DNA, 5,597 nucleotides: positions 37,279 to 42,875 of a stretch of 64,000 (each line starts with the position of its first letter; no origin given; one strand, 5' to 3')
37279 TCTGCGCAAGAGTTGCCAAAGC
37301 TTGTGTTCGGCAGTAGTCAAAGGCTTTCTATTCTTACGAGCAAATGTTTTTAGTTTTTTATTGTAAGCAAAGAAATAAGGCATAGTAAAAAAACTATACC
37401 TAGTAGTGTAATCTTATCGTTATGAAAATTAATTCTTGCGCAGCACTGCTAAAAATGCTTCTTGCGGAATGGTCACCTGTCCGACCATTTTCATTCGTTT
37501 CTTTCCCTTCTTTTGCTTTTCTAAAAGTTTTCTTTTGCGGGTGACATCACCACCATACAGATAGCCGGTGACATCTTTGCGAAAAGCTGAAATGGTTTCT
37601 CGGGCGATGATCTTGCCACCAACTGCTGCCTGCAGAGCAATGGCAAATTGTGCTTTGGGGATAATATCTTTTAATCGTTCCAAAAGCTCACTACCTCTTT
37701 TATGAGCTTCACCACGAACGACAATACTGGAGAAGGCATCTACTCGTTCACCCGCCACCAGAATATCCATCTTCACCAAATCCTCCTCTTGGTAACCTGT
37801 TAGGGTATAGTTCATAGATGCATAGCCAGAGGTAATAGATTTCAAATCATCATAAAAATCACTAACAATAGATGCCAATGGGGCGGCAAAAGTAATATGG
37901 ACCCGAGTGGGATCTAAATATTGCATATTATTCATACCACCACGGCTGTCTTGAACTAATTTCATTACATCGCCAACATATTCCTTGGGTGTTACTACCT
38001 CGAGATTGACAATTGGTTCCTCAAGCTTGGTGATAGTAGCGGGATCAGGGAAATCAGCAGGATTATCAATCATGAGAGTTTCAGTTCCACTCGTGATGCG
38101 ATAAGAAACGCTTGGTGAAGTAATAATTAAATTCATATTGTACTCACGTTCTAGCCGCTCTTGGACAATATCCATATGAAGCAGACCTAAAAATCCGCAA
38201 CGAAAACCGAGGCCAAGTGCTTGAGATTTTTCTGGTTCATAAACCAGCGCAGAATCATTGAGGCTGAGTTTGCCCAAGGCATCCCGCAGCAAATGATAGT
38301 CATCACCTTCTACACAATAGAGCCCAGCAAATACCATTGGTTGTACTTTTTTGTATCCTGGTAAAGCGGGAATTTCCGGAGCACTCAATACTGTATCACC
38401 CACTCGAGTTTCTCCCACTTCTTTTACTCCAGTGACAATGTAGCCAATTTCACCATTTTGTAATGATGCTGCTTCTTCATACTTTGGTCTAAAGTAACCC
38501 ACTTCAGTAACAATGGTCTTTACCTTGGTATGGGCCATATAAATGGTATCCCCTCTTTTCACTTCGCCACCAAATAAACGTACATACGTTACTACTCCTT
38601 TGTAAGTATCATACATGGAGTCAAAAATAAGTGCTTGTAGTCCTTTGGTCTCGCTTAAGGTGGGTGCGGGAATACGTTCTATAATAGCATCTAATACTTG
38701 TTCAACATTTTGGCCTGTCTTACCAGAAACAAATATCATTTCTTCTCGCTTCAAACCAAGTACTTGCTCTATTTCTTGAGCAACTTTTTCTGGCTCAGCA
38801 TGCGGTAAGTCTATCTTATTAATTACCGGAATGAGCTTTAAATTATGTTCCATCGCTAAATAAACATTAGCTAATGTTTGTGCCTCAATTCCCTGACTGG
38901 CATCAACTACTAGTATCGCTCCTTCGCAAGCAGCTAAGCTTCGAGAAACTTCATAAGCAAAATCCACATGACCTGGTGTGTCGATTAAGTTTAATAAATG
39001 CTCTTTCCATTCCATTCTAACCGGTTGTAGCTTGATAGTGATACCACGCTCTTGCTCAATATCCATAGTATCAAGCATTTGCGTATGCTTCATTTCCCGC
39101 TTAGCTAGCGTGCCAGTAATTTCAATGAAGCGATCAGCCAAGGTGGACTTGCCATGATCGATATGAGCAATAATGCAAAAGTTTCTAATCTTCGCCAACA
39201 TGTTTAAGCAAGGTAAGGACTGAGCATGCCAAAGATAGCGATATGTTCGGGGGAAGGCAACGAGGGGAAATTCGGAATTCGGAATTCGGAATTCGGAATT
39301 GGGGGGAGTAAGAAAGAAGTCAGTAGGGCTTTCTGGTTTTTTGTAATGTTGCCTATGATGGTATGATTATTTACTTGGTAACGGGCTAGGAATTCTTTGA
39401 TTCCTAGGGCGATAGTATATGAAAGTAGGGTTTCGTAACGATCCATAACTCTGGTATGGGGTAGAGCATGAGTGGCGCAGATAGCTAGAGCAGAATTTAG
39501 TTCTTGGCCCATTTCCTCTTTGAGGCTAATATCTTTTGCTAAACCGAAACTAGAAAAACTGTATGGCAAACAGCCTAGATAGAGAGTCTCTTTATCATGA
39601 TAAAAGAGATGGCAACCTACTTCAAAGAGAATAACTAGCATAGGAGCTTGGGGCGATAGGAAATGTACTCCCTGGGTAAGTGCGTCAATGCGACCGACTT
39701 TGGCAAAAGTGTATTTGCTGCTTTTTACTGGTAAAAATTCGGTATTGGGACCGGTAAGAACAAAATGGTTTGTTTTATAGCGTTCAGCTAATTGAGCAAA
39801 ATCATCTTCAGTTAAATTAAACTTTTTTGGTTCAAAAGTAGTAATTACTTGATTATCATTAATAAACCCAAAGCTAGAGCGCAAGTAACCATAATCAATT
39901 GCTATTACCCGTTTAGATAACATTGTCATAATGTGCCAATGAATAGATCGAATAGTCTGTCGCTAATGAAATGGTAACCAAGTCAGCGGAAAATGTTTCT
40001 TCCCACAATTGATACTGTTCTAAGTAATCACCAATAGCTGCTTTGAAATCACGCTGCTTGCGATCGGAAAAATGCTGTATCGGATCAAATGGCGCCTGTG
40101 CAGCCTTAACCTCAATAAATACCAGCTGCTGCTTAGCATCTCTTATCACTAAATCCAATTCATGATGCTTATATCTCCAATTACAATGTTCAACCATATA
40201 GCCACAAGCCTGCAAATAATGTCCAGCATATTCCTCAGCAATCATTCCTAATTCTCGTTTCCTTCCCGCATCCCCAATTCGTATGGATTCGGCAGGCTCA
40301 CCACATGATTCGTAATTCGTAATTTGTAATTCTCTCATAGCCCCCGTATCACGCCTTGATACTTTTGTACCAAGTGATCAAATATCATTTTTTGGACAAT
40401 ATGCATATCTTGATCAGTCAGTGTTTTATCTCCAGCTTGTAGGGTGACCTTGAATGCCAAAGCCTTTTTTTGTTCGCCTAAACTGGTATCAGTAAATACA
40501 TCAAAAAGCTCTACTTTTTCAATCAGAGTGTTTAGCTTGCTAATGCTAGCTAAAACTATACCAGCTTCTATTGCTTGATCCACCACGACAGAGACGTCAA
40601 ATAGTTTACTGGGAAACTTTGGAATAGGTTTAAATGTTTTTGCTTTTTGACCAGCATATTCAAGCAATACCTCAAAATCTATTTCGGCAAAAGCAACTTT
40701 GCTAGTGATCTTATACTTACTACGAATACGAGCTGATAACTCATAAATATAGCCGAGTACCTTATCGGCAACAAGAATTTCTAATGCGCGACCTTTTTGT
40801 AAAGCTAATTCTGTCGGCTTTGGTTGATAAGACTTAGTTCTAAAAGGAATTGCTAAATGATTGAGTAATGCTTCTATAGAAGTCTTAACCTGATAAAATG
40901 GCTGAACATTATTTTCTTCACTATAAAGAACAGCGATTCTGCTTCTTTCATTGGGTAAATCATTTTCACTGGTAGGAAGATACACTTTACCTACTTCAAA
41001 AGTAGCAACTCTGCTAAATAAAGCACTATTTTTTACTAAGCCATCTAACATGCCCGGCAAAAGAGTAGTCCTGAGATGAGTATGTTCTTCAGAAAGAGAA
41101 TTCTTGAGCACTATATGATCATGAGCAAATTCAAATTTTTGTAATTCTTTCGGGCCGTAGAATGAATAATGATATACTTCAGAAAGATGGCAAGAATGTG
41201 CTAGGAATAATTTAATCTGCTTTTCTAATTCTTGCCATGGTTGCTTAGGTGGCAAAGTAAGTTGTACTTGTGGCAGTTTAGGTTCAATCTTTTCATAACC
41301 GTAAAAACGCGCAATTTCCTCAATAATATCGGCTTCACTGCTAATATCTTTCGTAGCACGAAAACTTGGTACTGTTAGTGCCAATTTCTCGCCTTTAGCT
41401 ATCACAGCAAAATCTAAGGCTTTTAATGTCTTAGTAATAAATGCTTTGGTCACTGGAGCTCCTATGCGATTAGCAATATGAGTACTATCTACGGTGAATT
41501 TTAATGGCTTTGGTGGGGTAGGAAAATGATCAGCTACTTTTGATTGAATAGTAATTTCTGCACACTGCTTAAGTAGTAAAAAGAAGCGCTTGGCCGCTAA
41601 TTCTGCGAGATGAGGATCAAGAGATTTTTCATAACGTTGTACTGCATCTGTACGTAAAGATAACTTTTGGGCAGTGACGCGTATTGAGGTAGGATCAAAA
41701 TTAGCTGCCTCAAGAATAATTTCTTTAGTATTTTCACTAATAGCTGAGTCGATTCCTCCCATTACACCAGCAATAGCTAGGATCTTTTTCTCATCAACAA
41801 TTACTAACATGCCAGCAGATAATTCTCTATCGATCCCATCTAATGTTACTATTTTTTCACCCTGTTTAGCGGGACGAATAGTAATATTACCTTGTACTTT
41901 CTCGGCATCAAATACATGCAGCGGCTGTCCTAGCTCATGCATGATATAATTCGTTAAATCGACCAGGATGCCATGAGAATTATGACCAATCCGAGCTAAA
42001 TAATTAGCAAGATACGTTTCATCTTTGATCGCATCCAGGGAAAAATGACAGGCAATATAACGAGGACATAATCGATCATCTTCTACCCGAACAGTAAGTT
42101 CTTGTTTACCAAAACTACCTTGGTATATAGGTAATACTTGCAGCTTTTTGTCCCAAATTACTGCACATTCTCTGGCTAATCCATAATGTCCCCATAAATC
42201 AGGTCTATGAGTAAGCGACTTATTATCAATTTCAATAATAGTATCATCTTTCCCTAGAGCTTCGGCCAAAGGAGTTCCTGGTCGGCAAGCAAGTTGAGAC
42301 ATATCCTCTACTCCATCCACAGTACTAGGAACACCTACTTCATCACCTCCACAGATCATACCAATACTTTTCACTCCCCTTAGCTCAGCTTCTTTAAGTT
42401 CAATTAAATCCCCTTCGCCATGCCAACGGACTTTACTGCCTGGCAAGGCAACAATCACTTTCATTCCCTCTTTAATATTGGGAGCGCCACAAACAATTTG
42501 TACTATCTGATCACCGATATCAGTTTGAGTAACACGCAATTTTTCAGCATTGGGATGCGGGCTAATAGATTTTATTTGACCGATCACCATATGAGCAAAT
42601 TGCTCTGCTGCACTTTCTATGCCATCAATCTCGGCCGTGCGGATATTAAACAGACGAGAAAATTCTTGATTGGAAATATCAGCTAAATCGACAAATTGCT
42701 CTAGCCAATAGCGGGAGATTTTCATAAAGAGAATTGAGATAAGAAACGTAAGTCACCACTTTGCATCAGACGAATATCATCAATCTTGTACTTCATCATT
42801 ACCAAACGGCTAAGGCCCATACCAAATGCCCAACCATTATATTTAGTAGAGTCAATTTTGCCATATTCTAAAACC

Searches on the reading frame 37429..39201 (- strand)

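Call 90: search_protein_families(library=pfam, proteins=[window:37429-39201:-])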
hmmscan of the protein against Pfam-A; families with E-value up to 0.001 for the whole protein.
window:37429-39201:- (590 aa): 7 families
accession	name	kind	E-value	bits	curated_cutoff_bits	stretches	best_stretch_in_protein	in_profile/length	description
PF00009.33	GTP_EFTU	-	1.4e-60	204.5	26.5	1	4-178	2-187/188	Elongation factor Tu GTP binding domain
PF06421.17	LepA_C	-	4.6e-44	149.4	29.7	1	482-588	1-107/107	GTP-binding protein LepA C-terminus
PF00679.30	EFG_C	-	4.6e-23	81.5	27.9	1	393-479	2-87/89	Elongation factor G C-terminus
PF03144.31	GTP_EFTU_D2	-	3.7e-11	43.7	30.3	1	202-271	1-72/73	Elongation factor Tu domain 2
PF01926.29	MMR_HSR1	-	7.6e-06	26.5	21.9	1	16-129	10-113/113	50S ribosome-binding GTPase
PF00071.28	Ras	-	0.00028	20.9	21.6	1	53-177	33-160/162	Ras family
PF22042.2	EF-G_D2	-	0.00041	20.8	27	0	189-238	3-54/84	Elongation factor G domain 2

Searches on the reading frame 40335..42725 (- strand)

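Call 90: search_protein_families(library=pfam, proteins=[window:40335-42725:-])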
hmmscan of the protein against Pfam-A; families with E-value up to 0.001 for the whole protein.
window:40335-42725:- (796 aa): 5 families
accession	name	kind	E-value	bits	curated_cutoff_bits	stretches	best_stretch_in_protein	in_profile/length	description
PF03483.22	B3_4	-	1.9e-53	181.1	29.3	1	220-389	2-173/174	B3/4 domain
PF17759.6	tRNA_synthFbeta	-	4e-40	138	22.4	1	480-684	1-214/214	Phenylalanyl tRNA synthetase beta chain CLM domain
PF03147.19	FDX-ACB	-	2.2e-18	66.9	31.1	1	702-794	1-94/94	Ferredoxin-fold anticodon binding domain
PF03484.21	B5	-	4e-16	59.4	28.6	1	411-477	2-67/67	tRNA synthetase B5 domain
PF01588.26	tRNA_bind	-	3.8e-15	56.2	27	1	46-129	1-76/96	Putative tRNA binding domain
